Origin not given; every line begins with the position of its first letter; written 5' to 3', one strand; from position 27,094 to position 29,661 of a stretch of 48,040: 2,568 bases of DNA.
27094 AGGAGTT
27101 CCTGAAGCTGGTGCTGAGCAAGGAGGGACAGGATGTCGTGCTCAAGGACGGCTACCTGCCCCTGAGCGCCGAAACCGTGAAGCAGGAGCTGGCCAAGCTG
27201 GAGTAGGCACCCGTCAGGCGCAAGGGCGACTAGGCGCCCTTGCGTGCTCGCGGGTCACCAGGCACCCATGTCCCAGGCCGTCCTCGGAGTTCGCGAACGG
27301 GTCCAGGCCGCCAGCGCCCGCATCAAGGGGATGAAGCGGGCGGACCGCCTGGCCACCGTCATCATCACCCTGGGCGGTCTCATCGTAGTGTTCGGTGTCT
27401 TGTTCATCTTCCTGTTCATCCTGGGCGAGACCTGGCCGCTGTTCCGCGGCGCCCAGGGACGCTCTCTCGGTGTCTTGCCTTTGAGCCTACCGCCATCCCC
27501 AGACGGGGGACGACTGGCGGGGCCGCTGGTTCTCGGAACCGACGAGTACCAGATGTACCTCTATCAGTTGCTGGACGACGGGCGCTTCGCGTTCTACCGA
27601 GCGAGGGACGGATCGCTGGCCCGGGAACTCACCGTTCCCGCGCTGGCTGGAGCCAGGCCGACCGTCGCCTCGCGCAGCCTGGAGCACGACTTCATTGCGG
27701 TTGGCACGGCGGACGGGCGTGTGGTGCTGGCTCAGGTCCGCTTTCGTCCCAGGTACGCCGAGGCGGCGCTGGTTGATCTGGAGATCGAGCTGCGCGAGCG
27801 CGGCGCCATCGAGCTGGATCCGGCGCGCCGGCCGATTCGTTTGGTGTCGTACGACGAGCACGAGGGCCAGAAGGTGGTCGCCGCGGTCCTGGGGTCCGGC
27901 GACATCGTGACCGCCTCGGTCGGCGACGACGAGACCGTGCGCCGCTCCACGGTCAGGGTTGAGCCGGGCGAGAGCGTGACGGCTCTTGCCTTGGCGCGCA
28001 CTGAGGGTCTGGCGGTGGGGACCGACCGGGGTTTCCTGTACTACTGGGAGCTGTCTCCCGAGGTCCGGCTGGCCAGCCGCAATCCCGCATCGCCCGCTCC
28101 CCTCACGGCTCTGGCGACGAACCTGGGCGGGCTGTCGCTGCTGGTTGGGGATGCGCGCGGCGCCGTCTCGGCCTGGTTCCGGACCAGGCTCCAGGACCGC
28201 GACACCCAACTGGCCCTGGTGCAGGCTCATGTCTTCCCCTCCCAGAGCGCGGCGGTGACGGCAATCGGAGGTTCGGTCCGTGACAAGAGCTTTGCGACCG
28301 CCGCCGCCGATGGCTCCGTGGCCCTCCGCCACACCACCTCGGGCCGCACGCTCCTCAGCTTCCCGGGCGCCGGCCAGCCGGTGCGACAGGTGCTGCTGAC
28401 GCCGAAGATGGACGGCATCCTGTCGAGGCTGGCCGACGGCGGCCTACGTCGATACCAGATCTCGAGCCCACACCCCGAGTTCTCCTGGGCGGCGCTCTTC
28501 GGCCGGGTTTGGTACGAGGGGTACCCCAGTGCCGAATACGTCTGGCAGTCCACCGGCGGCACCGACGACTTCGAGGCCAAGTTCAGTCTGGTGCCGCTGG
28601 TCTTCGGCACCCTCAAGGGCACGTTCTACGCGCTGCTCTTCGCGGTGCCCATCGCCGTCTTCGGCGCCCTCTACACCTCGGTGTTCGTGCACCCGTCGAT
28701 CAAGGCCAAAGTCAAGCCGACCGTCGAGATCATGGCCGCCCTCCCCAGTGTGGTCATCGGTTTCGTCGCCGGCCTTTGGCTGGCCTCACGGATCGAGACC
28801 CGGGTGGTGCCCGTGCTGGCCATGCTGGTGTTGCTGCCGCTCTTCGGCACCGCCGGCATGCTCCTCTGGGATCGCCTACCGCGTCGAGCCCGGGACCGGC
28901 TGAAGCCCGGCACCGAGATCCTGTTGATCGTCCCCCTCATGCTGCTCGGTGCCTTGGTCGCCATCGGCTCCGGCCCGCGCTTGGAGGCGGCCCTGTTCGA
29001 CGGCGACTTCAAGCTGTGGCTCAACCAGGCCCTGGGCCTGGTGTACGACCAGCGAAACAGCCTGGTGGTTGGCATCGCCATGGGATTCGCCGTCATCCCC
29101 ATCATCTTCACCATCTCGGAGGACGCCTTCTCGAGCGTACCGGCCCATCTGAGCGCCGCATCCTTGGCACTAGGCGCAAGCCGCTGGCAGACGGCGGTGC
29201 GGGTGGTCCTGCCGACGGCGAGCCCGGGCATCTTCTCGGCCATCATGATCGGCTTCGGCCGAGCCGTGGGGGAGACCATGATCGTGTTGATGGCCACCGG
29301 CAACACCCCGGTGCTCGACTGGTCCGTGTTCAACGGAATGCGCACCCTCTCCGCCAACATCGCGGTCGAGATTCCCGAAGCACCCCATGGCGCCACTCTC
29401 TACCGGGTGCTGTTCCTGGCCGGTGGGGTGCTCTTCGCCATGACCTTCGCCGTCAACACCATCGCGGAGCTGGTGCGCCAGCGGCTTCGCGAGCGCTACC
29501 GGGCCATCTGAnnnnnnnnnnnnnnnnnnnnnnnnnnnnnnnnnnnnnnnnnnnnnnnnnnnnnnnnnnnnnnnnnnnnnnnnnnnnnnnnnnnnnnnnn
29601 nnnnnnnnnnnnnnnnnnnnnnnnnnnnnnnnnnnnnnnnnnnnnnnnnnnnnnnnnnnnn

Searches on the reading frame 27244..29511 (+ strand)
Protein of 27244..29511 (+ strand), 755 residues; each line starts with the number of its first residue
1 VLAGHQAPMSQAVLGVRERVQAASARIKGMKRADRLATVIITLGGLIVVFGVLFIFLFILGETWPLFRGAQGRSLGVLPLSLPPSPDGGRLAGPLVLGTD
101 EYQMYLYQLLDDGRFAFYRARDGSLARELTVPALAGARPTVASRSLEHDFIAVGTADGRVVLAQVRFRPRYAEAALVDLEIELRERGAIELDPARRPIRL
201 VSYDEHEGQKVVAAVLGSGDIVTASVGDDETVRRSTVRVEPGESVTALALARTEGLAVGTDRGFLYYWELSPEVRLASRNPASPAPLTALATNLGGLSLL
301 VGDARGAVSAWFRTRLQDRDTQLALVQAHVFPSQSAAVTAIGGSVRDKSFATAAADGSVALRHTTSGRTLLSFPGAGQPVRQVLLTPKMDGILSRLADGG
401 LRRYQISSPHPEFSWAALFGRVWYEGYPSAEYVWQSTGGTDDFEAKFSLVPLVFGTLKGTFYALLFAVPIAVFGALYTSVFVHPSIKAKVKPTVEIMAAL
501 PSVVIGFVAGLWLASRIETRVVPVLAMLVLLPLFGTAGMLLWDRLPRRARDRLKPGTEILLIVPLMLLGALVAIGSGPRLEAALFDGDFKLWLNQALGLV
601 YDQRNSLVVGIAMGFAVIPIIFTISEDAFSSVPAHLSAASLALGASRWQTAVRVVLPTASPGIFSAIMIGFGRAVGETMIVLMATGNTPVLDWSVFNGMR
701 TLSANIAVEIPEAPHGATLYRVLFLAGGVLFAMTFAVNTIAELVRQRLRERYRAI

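Call 3: search_protein_families(library=pfam, proteins=[window:27244-29511:+], max_evalue=0.01)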
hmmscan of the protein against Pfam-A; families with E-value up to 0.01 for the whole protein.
window:27244-29511:+ (755 aa): 7 families
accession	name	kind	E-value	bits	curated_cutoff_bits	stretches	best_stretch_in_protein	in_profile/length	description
PF00528.27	BPD_transp_1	-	6.6e-12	46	26.4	1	538-749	43-183/184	Binding-protein-dependent transport system inner membrane component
PF25171.1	Beta-prop_WDR36-Utp21_1st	-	9.8e-06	25.6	80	0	210-275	163-227/266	WDR36/Utp21 first beta-propeller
PF24817.1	WD40_WDHD1_1st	-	6.7e-05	22.6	109.9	1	334-412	85-163/291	WDHD1 first WD40 domain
PF23756.1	Beta-prop_HPS5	-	0.00037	20.3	34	0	246-311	63-134/328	HPS5 beta propeller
PF23410.3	Beta-prop_VPS8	-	0.0012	18.3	28.9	1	247-311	26-93/358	Vps8 beta-propeller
PF25173.1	Beta-prop_WDR3_1st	-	0.0036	17.5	154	0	284-410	29-146/184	WDR3 first beta-propeller domain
PF24814.1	WD40_Prp19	-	0.0099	15.4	320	0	334-408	5-80/281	Prp19 WD40 domain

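Call 7: search_protein_families(library=ncbifam, proteins=[window:27244-29511:+], max_evalue=0.01)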
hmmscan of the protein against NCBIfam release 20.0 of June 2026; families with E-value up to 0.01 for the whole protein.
window:27244-29511:+ (755 aa): 22 families
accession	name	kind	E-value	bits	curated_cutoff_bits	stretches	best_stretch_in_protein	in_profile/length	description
TIGR02138.1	phosphate_pstC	equivalog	1.2e-59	201.7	196.45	2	519-747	69-294/296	phosphate ABC transporter permease subunit PstC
TIGR00974.1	3a0107s02c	equivalog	9.1e-30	103.7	193.45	2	604-749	126-271/272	phosphate ABC transporter permease PstA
NF008435.0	PRK11275.1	equivalog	7.8e-24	84.3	502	2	607-749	171-313/319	phosphate ABC transporter permease PstC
TIGR02139.1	permease_CysT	equivalog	3.2e-11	43.3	246.1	1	606-691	132-217/265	sulfate ABC transporter permease subunit CysT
TIGR01581.1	Mo_ABC_porter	hypoth_equivalog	1.2e-10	41.3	210.3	1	607-708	104-209/225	ABC transporter permease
NF008430.0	PRK11268.1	equivalog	1.7e-10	40.4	439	1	611-730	158-274/295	phosphate ABC transporter permease PstA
TIGR02141.1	modB_ABC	equivalog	6.9e-10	38.9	182.6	1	611-690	85-164/208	molybdate ABC transporter permease subunit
TIGR00969.1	3a0106s02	subfamily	2.3e-09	37.1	240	1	609-690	146-227/272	sulfate ABC transporter permease subunit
NF008208.0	PRK10971.1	equivalog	2.6e-09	37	415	1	606-688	140-222/277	sulfate/thiosulfate ABC transporter permease CysT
NF038017.1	ABC_perm1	subfamily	3.1e-09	37.1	100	1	611-689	77-154/184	ABC transporter permease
NF040839.1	tungstate_WtpB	equivalog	1.5e-06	28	340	1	609-683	128-202/251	tungstate ABC transporter permease WtpB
NF006939.0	PRK09421.1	equivalog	1.8e-06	27.5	262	1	523-689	19-176/230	molybdate ABC transporter permease subunit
TIGR03262.1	PhnU2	equivalog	0.0001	21.1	593.25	1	610-697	135-224/546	putative 2-aminoethylphosphonate ABC transporter permease subunit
NF007963.0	PRK10683.1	equivalog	0.00039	19.9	489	1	606-687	184-265/317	putrescine ABC transporter permease PotH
NF008049.0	PRK10782.1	subfamily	0.00041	20.1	212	1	613-676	96-159/217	methionine ABC transporter permease MetI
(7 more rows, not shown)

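Call 23: find_homologous_proteins(query=window:27244-29508:+, max_evalue=1e-30)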
Query window:27244-29508:+ (755 aa): 2804 proteins with E <= 1e-30 among 8000 candidates; the best 120 are listed.
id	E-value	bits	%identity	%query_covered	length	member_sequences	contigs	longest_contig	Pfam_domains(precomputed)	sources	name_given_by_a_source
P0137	0.0e+0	1211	73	99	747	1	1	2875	PF00528.28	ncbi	-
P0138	0.0e+0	1148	71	99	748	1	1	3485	PF00528.28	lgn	-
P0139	0.0e+0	1125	69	99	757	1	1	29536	PF00528.28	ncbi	-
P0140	0.0e+0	1123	69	99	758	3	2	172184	PF00528.28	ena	-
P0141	0.0e+0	1122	68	99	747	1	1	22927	PF25171.2,PF00528.28,PF24807.2,PF24817.2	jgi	jgi:phosphate transport system permease protein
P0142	0.0e+0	1114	68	99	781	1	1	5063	PF00528.28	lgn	-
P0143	0.0e+0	1103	67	99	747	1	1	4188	PF23393.3,PF25171.2,PF00528.28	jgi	jgi:phosphate transport system permease protein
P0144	0.0e+0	1103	68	99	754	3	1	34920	PF25174.2,PF24814.2,PF25171.2,PF00528.28,PF24817.2,PF24796.2,PF23414.2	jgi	jgi:phosphate transport system permease protein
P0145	0.0e+0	1101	67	99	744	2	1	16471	PF24814.2,PF25171.2,PF00528.28,PF24807.2,PF24817.2,PF23414.2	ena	-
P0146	0.0e+0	1097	67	98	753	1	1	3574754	PF24814.2,PF25173.2,PF00528.28,PF24817.2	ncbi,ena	-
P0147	0.0e+0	1089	66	99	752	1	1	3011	PF25171.2,PF00528.28,PF23756.2,PF23414.2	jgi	-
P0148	0.0e+0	1089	67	98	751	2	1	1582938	PF25171.2,PF00528.28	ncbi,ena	-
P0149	0.0e+0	1088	68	98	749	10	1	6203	PF25173.2,PF25171.2,PF00528.28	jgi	jgi:phosphate transport system permease protein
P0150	0.0e+0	1088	66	99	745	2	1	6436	PF25171.2,PF00528.28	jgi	-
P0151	0.0e+0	1087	67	98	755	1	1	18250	PF25173.2,PF25171.2,PF00528.28,PF24817.2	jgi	jgi:phosphate transport system permease protein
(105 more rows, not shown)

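Call 25: find_encoding_contigs(protein=P0140, flank=10000, max_places=2)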
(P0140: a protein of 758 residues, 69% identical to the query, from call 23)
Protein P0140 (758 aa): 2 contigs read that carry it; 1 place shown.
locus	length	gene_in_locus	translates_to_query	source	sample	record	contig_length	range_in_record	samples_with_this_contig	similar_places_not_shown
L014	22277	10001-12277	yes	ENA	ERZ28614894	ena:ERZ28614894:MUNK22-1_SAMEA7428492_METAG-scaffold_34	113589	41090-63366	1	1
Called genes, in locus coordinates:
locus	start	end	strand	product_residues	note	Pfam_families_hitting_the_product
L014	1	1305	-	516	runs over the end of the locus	-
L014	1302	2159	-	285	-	PF00005:ABC_tran, PF13304:AAA_21 (weak)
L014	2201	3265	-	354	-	PF03193:RsgA_GTPase, PF00005:ABC_tran (weak), PF01926:MMR_HSR1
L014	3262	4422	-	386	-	PF06925:MGDG_synth, PF04101:Glyco_tran_28_C, PF13692:Glyco_trans_1_4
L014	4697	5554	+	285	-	PF03446:NAD_binding_2, PF14833:NAD_binding_11, PF21761:RedAm-like_C (weak)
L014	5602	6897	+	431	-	-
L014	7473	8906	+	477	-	PF07396:Porin_O_P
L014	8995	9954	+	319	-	PF12849:PBP_like_2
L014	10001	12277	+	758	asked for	PF00528:BPD_transp_1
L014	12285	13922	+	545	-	PF00528:BPD_transp_1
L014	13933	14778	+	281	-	PF00005:ABC_tran, PF13304:AAA_21 (faint)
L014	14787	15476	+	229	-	PF01895:PhoU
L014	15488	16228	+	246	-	PF00072:Response_reg, PF00486:Trans_reg_C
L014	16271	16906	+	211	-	-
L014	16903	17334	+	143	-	-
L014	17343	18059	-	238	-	PF00588:SpoU_methylase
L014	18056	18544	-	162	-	PF07238:PilZ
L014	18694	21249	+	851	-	PF00498:FHA, PF01833:TIG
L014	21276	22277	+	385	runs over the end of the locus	PF07075:NamZ_N, PF20732:NamZ_C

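Call 26: find_encoding_contigs(protein=P0139, flank=10000, max_places=2)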
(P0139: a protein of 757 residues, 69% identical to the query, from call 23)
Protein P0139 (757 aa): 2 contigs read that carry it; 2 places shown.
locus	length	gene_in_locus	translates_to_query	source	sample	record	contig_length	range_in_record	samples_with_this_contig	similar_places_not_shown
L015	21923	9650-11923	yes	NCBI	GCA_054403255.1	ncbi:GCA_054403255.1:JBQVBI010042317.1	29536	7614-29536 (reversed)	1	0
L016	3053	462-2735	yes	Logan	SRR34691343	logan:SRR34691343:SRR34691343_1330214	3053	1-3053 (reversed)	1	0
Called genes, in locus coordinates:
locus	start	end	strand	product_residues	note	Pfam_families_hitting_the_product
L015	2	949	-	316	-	?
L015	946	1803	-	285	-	PF00005:ABC_tran, PF13304:AAA_21 (weak)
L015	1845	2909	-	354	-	PF03193:RsgA_GTPase, PF02421:FeoB_N (faint), PF00005:ABC_tran (weak), PF01926:MMR_HSR1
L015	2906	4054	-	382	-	PF06925:MGDG_synth, PF04101:Glyco_tran_28_C, PF13692:Glyco_trans_1_4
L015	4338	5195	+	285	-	PF03446:NAD_binding_2, PF14833:NAD_binding_11, PF21761:RedAm-like_C (weak)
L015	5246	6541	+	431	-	-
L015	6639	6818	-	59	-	-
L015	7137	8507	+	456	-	PF07396:Porin_O_P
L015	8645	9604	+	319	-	PF12849:PBP_like_2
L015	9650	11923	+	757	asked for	PF00528:BPD_transp_1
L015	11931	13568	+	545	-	PF00528:BPD_transp_1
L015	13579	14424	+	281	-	PF00005:ABC_tran, PF13304:AAA_21 (faint)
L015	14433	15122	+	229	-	PF01895:PhoU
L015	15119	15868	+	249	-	PF00072:Response_reg, PF00486:Trans_reg_C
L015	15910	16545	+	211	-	-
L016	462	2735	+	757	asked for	PF00528:BPD_transp_1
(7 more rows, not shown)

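Call 27: find_encoding_contigs(protein=P0146, flank=10000, max_places=2)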
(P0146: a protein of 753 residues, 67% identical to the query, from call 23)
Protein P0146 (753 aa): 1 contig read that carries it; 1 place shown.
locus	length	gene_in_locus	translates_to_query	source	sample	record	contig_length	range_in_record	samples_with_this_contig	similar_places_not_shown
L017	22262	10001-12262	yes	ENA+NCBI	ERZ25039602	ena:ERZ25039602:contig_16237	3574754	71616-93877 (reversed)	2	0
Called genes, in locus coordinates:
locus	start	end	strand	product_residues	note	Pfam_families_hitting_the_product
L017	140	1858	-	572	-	PF05787:PhoX (weak)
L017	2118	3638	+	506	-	PF00479:G6PD_N, PF02781:G6PD_C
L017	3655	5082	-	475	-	PF00890:FAD_binding_2 (faint), PF07992:Pyr_redox_2, PF12831:FAD_oxidored, PF13450:NAD_binding_8 (weak), PF13738:Pyr_redox_3, PF00070:Pyr_redox, PF01262:AlaDh_PNT_C (weak), PF02852:Pyr_redox_dim, +5 more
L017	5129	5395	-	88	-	-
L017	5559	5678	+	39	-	-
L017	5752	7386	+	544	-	PF01663:Phosphodiest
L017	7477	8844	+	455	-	-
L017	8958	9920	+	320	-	PF12849:PBP_like_2, PF01547:SBP_bac_1 (weak), PF13531:SBP_bac_11 (faint)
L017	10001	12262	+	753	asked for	PF24817:WD40_WDHD1_1st (faint), PF25173:Beta-prop_WDR3_1st (faint), PF24814:WD40_Prp19 (faint), PF00528:BPD_transp_1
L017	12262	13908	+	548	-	PF00528:BPD_transp_1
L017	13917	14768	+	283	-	PF02463:SMC_N (weak), PF00005:ABC_tran, PF13304:AAA_21 (faint)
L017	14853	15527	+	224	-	PF01895:PhoU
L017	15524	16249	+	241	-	PF00072:Response_reg, PF00486:Trans_reg_C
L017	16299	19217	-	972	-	PF13620:CarboxypepD_reg, PF13715:CarbopepD_reg_2 (weak), PF25183:OMP_b-brl_4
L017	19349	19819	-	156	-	PF14534:DUF4440 (weak), PF12680:SnoaL_2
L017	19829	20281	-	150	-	PF08327:AHSA1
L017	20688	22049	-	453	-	PF00206:Lyase_1, PF10397:ADSL_C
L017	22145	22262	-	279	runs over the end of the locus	PF01135:PCMT, PF06325:PrmA (weak), PF13489:Methyltransf_23, PF01209:Ubie_methyltran, PF08241:Methyltransf_11, PF08242:Methyltransf_12, PF13649:Methyltransf_25, PF13847:Methyltransf_31, +1 more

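Call 34: find_related_loci(query=window:27244-29508:+, collection=metagenome_contigs, flank=10000)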
Query window:27244-29508:+ (755 aa) in metagenome_contigs; peptide patterns used: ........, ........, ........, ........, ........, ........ (x = any residue, [..] = any of these).
286 stretches matched a pattern; 246 encode a relative of the query (tblastn E <= 1e-3); the best 80 are kept; 80 distinct loci.
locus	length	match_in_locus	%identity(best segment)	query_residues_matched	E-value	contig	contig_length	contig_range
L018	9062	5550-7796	67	4-755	0e+0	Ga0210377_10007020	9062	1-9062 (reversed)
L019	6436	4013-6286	66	3-755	0e+0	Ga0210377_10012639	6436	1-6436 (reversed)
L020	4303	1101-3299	68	16-755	0e+0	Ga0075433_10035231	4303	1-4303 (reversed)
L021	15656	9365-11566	67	16-755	0e+0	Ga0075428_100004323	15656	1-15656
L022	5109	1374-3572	67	16-755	0e+0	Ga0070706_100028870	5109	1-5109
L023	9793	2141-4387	65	9-755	0e+0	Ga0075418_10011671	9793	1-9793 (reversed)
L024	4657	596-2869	65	5-755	0e+0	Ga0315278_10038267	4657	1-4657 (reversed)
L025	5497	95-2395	61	16-755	0e+0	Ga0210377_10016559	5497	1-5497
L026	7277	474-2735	62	15-755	0e+0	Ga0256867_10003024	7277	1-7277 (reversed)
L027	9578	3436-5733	61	16-755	0e+0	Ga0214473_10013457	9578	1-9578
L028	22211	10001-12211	63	16-755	0e+0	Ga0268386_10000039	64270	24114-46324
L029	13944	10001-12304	59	14-755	0e+0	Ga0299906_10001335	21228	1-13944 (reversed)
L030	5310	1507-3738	63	14-755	0e+0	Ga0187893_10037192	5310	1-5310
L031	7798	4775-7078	59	14-755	0e+0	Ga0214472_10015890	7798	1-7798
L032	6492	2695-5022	58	16-755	0e+0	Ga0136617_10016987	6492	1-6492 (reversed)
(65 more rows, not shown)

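Call 53: search_protein_families(library=pfam, proteins=[L028:16414-18996:-, L028:17384-18907:-, L028:3627-7301:-, L028:2005-3630:+, L028:18499-20151:+, L028:19572-21656:-, L014:5602-6897:+], max_evalue=0.001)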
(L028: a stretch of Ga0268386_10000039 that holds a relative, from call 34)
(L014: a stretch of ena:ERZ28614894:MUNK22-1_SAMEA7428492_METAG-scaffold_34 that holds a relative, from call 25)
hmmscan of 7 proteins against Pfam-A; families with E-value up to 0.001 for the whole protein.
L028:16414-18996:- (860 aa): 7 families
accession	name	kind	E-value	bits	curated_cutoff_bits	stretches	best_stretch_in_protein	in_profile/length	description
PF07228.17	SpoIIE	-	2.5e-49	168.3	25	1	669-858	2-190/192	Stage II sporulation protein E (SpoIIE)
PF17820.7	PDZ_6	-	8.3e-10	38.7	27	1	60-111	4-54/54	PDZ domain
PF13180.12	PDZ_2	-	1.3e-09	38.6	27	1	43-114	3-72/80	PDZ domain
PF13185.12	GAF_2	-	8.7e-07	29.7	28.6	1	475-602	7-136/136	GAF domain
PF13492.12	GAF_3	-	1.7e-05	25.7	27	1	552-602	80-128/129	GAF domain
PF00595.29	PDZ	-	2.6e-05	24.9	23.2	1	39-109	8-80/81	PDZ domain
PF01590.32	GAF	-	0.00043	21.3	22.4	0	525-601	57-133/133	GAF domain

L028:17384-18907:- (507 aa): 0 families

L028:3627-7301:- (1224 aa): 5 families
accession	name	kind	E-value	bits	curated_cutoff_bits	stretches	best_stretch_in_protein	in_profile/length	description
PF00593.30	TonB_dep_Rec_b-barrel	-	1.9e-23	84.5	27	1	779-1129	50-372/436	TonB dependent receptor-like, beta-barrel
PF13715.12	CarbopepD_reg_2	-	1.4e-12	47.9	32.2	1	335-417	1-84/88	CarboxypepD_reg-like domain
PF13620.12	CarboxypepD_reg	-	1.3e-11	45.1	32.3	1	335-409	2-81/82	Carboxypeptidase regulatory-like domain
PF07715.20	Plug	-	6.9e-07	30.2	23.9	1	448-527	10-92/107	TonB-dependent Receptor Plug Domain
PF08308.17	PEGA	-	0.00032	21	20.8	0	372-408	29-66/71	PEGA domain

L028:2005-3630:+ (541 aa): 0 families

L028:18499-20151:+ (550 aa): 0 families

L028:19572-21656:- (694 aa): 1 family
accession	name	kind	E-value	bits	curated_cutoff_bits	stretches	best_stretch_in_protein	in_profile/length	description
PF05235.19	CHAD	-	1.8e-31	110.3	25.6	1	412-635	2-228/228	CHAD domain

L014:5602-6897:+ (431 aa): 0 families
